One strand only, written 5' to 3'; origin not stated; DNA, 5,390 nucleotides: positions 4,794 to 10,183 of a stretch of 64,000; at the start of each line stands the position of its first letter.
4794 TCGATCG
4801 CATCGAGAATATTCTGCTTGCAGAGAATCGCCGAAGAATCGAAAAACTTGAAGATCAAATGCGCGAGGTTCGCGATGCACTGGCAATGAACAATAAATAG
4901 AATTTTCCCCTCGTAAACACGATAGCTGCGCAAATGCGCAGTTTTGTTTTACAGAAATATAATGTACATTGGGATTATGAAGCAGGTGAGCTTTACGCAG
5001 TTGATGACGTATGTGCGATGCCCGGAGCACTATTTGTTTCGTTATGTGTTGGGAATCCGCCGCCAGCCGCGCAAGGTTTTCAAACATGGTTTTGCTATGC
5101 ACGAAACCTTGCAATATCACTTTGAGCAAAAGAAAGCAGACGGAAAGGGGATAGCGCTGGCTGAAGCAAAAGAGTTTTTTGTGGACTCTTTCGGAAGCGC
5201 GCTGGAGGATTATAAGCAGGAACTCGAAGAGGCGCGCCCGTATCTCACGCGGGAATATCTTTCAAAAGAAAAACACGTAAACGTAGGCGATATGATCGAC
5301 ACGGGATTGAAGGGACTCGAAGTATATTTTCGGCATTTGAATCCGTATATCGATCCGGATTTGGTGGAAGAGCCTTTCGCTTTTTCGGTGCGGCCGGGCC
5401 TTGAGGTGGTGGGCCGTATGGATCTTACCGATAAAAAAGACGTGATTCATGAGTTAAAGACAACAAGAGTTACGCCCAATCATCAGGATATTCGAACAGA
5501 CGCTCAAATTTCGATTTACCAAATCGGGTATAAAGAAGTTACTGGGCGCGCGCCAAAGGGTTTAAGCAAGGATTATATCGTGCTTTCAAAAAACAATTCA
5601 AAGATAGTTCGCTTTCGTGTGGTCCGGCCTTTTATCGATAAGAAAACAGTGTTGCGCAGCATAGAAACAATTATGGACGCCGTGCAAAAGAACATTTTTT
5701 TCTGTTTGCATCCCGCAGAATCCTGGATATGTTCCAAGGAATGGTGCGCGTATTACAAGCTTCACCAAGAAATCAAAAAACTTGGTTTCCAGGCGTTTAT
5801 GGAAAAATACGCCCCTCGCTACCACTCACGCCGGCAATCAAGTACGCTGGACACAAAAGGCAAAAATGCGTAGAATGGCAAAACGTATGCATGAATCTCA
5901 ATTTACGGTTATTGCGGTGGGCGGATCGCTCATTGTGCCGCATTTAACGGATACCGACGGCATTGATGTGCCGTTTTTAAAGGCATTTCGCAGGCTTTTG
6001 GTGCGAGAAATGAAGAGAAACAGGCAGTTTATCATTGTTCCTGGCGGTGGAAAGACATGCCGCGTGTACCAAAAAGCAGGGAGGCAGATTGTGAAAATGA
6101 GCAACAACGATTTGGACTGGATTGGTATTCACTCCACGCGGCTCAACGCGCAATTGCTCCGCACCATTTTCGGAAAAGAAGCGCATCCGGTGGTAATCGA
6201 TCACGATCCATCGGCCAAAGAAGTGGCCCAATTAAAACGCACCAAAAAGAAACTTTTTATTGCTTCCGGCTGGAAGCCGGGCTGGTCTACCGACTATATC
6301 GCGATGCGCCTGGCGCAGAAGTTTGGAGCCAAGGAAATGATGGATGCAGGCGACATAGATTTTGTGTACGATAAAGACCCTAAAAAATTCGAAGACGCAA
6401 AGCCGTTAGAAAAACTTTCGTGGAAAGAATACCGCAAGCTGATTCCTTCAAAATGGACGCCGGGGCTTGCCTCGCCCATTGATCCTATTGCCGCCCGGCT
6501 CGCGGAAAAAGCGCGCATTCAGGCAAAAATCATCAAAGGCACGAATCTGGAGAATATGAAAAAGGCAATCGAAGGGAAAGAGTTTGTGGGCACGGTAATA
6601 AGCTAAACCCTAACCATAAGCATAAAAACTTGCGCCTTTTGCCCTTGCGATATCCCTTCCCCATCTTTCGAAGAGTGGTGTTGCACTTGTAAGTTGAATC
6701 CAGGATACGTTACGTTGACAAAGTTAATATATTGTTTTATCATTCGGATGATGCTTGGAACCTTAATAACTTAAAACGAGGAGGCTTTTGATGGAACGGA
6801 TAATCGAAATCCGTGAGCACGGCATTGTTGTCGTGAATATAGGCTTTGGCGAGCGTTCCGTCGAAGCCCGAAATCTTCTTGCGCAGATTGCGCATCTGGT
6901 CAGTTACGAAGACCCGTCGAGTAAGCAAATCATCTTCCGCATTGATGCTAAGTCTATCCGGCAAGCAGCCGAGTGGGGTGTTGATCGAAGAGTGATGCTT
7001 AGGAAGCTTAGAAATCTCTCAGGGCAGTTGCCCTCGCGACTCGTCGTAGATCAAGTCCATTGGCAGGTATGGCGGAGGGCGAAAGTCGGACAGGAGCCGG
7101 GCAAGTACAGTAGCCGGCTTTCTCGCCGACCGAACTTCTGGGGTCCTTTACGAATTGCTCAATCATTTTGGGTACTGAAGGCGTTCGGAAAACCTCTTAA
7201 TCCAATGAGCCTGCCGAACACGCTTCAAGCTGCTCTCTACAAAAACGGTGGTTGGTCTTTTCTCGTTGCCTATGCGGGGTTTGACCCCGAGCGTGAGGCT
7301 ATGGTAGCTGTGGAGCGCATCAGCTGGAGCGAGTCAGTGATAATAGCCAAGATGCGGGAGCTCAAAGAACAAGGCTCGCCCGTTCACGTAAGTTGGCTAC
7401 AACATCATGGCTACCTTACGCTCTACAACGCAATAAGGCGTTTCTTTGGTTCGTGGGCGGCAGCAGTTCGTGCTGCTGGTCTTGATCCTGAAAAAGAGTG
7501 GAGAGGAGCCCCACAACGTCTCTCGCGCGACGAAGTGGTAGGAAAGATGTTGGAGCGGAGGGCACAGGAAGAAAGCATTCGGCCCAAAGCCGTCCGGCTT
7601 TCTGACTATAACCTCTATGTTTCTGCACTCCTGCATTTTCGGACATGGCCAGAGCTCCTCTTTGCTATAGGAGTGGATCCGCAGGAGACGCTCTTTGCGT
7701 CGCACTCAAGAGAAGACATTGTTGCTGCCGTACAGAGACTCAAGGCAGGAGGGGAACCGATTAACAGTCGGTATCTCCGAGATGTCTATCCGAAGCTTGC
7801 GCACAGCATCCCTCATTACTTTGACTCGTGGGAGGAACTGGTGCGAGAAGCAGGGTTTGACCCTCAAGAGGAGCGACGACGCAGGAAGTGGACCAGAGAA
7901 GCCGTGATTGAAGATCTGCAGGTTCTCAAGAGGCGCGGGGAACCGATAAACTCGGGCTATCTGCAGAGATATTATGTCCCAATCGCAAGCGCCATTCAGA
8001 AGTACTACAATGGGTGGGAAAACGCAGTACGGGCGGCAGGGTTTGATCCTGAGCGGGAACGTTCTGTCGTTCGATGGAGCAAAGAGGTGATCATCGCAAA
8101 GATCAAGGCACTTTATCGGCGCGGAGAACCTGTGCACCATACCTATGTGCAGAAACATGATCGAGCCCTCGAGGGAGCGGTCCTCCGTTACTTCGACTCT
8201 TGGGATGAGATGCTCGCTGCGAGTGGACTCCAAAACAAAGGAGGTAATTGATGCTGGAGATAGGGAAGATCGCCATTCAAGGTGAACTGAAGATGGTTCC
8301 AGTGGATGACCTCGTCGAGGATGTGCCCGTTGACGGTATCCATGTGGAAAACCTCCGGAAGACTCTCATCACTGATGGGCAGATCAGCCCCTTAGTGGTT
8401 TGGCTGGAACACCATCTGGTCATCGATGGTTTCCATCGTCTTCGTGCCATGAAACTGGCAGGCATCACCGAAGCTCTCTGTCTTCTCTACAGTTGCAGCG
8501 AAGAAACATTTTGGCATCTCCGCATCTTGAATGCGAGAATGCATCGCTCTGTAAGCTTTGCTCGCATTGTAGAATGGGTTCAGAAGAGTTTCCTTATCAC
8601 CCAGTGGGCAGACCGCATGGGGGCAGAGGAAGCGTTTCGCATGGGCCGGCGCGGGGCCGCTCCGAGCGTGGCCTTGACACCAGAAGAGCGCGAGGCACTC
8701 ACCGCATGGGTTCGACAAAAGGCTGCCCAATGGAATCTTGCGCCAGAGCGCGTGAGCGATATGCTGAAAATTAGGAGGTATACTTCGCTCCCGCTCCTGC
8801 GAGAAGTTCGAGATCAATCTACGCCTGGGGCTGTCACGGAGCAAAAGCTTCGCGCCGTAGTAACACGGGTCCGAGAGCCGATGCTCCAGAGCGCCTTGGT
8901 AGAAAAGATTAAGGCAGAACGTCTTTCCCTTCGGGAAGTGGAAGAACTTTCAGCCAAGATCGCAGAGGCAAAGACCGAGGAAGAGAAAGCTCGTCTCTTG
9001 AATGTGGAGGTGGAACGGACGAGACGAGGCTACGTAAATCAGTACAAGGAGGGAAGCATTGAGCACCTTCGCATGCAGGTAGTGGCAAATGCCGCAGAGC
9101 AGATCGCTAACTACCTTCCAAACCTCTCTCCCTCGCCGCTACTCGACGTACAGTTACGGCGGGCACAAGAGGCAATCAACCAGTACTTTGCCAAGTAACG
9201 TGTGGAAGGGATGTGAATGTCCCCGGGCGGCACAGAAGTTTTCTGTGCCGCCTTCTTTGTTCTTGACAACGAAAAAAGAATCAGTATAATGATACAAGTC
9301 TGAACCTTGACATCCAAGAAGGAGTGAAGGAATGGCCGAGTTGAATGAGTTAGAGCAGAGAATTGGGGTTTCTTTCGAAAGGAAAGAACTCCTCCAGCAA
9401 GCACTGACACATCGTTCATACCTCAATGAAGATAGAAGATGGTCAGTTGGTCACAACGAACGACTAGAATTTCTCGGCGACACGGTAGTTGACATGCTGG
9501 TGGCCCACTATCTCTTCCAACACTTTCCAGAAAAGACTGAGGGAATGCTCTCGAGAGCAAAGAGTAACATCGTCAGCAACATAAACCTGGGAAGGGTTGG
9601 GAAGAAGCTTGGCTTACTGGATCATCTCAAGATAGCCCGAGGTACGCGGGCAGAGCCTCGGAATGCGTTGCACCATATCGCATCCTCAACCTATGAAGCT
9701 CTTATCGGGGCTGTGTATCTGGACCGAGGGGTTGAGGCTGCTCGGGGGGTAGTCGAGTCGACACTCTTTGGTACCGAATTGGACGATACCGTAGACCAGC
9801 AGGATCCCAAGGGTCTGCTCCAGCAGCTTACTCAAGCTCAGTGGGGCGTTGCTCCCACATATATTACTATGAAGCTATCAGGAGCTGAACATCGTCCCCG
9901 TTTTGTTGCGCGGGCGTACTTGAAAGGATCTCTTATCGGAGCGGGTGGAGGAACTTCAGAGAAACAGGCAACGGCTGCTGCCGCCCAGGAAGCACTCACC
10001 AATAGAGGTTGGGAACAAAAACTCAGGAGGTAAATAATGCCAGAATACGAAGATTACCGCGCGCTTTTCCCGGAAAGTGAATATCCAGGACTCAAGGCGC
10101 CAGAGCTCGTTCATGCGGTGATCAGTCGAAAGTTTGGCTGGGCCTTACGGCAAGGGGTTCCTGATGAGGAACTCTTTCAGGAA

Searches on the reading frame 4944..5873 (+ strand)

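Call 54: search_protein_families(library=pfam, proteins=[window:4944-5873:+], max_evalue=0.0001)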
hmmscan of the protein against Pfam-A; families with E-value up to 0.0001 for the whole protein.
window:4944-5873:+ (309 aa): 1 family
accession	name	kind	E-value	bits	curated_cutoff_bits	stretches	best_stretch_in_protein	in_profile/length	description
PF12705.13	PDDEXK_1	-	2.1e-17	64.3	22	1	14-270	1-242/247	PD-(D/E)XK nuclease superfamily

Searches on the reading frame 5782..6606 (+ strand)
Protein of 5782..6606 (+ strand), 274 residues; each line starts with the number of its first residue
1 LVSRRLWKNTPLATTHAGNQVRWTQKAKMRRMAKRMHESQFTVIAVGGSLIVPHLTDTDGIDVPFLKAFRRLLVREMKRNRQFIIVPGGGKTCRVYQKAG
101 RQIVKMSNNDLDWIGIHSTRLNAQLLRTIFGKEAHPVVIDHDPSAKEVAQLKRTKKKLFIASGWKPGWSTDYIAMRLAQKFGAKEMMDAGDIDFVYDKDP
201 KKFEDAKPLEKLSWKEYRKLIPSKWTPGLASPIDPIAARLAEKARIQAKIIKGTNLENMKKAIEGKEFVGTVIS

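Call 54: search_protein_families(library=pfam, proteins=[window:5782-6606:+], max_evalue=0.0001)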
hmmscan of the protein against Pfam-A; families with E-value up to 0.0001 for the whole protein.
window:5782-6606:+ (274 aa): 1 family
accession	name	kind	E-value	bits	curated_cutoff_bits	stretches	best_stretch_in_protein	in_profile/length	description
PF00696.33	AA_kinase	-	4.3e-26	92.5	24.9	1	41-251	2-233/234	Amino acid kinase family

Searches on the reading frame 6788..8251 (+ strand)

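Call 54: search_protein_families(library=pfam, proteins=[window:6788-8251:+], max_evalue=0.0001)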
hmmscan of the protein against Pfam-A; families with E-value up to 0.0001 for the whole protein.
window:6788-8251:+ (487 aa): 2 families
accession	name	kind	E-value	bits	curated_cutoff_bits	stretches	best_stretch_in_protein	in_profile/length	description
PF18780.6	HNH_repeat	-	2.7e-18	66.5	26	0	213-233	34-54/54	Homing endonuclease associated repeat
PF13625.11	Helicase_C_3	-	2.9e-05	24.5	34.2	1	22-88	14-77/125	Helicase conserved C-terminal domain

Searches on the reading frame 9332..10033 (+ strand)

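Call 54: search_protein_families(library=pfam, proteins=[window:9332-10033:+], max_evalue=0.0001)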
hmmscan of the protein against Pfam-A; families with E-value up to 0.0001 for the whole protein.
window:9332-10033:+ (233 aa): 4 families
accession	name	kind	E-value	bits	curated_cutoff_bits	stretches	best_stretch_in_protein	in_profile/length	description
PF14622.11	Ribonucleas_3_3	-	2.5e-33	115.4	35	1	18-146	2-125/128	Ribonuclease-III-like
PF00636.31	Ribonuclease_3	-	3.7e-21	76.3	27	1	43-133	1-102/102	Ribonuclease III domain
PF00035.32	dsrm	-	2.1e-10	41.5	23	1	159-223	1-64/66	Double-stranded RNA binding motif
PF22935.1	RM44_endonuclase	-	5.8e-10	39.8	27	1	2-100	4-117/139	Large ribosomal subunit protein mL44, endonuclease domain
